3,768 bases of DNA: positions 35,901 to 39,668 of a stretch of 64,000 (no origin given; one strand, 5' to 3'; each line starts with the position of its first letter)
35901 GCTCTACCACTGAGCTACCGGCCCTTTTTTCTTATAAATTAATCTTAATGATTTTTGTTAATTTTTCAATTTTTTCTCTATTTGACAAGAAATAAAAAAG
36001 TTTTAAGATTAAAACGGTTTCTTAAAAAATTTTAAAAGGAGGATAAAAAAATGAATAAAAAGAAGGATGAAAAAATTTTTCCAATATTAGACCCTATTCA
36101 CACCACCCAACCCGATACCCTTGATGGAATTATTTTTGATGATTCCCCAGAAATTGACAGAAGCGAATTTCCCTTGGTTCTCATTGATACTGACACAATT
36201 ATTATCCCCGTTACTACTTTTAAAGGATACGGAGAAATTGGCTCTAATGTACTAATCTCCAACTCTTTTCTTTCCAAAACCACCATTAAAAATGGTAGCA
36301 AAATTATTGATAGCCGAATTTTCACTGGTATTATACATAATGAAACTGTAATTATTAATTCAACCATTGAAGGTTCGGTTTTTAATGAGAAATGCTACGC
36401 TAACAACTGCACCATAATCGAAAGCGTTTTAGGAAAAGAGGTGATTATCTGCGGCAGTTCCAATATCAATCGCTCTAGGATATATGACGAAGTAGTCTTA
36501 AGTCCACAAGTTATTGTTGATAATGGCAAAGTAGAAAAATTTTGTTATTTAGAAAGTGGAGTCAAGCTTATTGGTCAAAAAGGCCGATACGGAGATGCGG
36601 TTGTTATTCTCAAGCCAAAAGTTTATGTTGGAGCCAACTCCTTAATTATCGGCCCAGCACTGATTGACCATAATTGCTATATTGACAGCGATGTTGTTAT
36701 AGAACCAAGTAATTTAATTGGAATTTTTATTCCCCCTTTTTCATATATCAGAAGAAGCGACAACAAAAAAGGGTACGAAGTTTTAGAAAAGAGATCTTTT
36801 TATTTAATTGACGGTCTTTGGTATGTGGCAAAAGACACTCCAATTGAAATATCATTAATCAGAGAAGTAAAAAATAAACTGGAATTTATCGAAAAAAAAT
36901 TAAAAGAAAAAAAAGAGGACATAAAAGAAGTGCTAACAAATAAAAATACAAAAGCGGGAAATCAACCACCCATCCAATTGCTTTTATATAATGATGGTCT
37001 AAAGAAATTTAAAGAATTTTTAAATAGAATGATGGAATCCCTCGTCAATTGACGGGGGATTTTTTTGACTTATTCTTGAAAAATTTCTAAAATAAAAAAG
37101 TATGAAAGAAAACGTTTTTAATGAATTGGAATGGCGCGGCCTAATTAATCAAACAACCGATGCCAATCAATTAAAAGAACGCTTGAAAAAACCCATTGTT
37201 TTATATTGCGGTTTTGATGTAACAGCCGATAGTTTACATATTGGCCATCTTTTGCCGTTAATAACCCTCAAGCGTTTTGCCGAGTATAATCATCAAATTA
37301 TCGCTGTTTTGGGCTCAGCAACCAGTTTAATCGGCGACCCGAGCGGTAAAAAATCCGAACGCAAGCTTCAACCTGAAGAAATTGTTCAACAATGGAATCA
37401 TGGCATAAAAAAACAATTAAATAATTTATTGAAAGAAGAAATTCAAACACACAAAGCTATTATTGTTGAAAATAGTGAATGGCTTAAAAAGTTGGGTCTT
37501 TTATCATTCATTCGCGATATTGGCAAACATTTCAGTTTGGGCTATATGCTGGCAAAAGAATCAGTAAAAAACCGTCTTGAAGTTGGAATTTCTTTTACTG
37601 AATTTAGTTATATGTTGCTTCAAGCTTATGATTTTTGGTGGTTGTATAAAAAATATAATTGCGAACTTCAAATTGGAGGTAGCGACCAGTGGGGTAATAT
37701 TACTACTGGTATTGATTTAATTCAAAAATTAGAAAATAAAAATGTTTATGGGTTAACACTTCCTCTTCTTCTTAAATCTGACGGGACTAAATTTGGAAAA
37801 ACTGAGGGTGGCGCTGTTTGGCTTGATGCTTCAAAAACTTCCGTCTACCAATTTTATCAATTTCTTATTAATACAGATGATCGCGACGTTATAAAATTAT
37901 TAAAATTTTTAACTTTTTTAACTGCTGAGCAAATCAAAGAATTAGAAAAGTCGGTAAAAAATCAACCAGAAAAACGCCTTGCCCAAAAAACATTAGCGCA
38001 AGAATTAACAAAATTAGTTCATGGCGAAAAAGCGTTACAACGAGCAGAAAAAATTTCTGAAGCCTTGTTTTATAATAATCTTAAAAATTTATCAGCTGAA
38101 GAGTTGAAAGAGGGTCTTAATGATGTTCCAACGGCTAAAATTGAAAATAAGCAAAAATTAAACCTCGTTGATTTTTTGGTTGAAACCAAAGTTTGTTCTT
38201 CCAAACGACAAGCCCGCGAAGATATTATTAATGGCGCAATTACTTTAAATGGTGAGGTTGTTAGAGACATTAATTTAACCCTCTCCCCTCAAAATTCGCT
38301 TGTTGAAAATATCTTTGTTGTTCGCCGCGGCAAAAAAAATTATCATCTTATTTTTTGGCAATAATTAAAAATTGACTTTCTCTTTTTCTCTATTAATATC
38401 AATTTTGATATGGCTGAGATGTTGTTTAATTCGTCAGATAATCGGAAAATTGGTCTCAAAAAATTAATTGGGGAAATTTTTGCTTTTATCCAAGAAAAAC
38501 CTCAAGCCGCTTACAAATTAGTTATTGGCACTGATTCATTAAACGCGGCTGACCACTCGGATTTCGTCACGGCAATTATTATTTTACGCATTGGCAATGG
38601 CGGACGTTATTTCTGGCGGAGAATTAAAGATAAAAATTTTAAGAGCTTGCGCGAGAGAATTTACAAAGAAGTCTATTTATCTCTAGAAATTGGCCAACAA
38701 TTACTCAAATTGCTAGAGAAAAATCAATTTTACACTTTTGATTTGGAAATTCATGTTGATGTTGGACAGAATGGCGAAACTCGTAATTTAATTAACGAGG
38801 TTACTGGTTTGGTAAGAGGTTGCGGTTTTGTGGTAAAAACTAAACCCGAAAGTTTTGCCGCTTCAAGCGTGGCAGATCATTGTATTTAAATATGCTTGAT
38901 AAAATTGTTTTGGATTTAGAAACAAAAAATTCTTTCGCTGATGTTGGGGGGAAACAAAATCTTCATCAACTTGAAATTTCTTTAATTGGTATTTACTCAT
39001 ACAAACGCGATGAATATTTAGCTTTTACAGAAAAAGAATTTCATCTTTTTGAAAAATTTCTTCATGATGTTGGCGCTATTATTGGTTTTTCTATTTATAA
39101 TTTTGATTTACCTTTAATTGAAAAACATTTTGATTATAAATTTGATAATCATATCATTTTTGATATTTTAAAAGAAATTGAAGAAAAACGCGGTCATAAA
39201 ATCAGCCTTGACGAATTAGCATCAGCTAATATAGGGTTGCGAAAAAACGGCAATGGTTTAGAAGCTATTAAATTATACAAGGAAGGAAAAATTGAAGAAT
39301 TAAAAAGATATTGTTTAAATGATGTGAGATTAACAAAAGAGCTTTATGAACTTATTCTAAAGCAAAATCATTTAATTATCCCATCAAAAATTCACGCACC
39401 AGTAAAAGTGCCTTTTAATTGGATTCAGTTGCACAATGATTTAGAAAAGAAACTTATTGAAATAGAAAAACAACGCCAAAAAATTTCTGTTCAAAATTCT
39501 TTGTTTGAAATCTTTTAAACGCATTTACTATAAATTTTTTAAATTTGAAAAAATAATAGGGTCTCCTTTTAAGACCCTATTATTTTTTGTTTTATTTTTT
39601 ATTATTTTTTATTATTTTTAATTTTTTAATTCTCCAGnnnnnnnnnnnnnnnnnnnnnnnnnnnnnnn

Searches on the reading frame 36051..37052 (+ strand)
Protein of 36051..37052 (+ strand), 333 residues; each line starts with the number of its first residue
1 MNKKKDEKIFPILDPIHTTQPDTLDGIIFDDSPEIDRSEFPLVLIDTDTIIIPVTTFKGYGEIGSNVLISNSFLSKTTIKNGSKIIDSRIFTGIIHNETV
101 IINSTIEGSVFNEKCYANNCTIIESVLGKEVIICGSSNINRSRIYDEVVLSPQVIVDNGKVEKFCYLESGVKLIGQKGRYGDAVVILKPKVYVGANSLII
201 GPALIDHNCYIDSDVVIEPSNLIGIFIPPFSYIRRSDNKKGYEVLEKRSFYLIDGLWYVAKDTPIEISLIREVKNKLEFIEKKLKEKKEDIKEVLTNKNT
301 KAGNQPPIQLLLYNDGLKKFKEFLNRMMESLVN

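Call 28: search_protein_families(library=pfam, proteins=[window:36051-37052:+], max_evalue=0.001)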
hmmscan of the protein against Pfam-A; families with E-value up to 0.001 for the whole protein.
window:36051-37052:+ (333 aa): 3 families
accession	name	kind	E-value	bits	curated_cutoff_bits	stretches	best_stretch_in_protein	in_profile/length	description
PF25084.1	LbH_EIF2B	-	7.1e-07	29.6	54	0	117-172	31-86/105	EIF2B subunit epsilon LbH domain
PF24894.1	Hexapep_GlmU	-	0.0002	21.9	23.3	0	106-172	16-82/104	GlmU-like, C-terminal hexapeptide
PF25247.1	LbH_GLGC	-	0.00023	21.6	27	0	130-220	15-102/135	GLGC left-handed parallel beta-helix domain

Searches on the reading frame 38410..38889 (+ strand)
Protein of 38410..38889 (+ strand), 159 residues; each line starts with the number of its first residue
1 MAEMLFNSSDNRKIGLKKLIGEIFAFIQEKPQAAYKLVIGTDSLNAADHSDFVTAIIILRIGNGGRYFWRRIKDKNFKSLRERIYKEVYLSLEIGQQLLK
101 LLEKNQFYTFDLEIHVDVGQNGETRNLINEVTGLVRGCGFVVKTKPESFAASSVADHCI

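Call 28: search_protein_families(library=pfam, proteins=[window:38410-38889:+], max_evalue=0.001)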
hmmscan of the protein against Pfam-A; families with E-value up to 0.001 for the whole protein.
window:38410-38889:+ (159 aa): 1 family
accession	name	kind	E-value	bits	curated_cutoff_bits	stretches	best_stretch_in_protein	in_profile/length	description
PF04308.18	RNaseH_like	-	4.3e-48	163.4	25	1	20-157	3-142/145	Ribonuclease H-like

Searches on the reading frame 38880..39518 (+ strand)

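Call 28: search_protein_families(library=pfam, proteins=[window:38880-39518:+], max_evalue=0.001)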
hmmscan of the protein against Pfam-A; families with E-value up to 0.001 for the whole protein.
window:38880-39518:+ (212 aa): 2 families
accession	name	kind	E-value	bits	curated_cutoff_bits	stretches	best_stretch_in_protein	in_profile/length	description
PF13482.12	RNase_H_2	-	3e-10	40.7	22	1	32-158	16-163/165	RNase_H superfamily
PF01612.26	DNA_pol_A_exo1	-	1.4e-05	25.5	23.6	1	7-161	21-170/173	3'-5' exonuclease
